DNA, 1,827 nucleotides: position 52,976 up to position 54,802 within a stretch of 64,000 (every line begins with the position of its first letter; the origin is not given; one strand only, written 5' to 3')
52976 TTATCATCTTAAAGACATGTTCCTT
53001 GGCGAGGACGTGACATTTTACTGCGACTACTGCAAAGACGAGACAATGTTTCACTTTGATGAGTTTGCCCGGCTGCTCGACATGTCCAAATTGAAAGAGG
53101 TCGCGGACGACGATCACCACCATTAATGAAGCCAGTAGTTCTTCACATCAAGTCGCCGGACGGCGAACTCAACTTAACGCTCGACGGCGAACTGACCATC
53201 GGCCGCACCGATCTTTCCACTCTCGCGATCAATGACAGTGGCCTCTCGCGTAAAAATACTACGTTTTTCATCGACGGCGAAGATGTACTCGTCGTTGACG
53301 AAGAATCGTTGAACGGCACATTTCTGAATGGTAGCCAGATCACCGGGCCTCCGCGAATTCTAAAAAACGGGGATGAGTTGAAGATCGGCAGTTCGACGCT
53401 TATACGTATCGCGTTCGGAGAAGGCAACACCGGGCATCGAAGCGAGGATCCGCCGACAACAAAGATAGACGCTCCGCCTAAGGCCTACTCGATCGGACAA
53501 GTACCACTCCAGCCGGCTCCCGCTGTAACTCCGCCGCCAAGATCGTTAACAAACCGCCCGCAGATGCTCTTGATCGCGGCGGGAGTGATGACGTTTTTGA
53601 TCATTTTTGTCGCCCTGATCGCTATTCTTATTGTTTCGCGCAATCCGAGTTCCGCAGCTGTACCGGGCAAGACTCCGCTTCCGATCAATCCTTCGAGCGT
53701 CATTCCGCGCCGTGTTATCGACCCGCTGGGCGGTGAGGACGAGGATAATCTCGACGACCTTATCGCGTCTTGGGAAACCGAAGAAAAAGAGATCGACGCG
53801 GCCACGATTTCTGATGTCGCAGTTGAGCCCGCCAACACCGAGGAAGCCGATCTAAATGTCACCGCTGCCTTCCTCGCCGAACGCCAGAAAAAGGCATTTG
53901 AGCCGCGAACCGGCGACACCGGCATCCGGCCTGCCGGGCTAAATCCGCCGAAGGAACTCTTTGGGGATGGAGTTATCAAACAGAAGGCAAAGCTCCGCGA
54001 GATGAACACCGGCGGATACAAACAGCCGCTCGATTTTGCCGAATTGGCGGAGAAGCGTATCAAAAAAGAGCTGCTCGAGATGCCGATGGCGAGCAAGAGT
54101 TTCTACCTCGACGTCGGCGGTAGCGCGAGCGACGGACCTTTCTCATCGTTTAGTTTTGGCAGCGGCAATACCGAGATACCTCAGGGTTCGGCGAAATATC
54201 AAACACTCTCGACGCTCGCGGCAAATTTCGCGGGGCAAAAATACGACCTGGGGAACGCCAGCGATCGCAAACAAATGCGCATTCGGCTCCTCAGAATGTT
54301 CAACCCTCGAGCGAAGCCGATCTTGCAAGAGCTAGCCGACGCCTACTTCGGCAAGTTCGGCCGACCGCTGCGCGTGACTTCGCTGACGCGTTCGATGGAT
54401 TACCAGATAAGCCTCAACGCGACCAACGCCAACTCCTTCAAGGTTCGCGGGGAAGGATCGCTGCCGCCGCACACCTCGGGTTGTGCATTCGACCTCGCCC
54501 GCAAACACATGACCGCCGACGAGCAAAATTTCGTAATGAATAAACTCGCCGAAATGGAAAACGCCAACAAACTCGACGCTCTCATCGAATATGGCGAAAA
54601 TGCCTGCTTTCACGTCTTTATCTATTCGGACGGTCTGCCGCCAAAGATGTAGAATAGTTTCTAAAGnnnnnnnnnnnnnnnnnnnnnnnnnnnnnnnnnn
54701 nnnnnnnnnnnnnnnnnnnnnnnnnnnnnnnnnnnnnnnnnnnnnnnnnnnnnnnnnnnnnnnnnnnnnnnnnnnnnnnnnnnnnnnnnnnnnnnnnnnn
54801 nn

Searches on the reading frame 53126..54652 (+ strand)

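Call 50: search_protein_families(library=pfam, proteins=[window:53126-54652:+], max_evalue=0.00001)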
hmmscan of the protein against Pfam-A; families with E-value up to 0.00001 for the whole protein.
window:53126-54652:+ (508 aa): 3 families
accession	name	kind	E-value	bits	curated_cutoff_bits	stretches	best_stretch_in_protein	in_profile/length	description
PF00498.31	FHA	-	1.8e-11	44.8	20.7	1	24-88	2-67/67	FHA domain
PF18979.5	DUF5715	-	5e-08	33.2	26.8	1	392-499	52-170/171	Family of unknown function (DUF5715)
PF16697.10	Yop-YscD_cpl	-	3.5e-07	30.8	33.2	1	20-91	16-87/94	Inner membrane component of T3SS, cytoplasmic domain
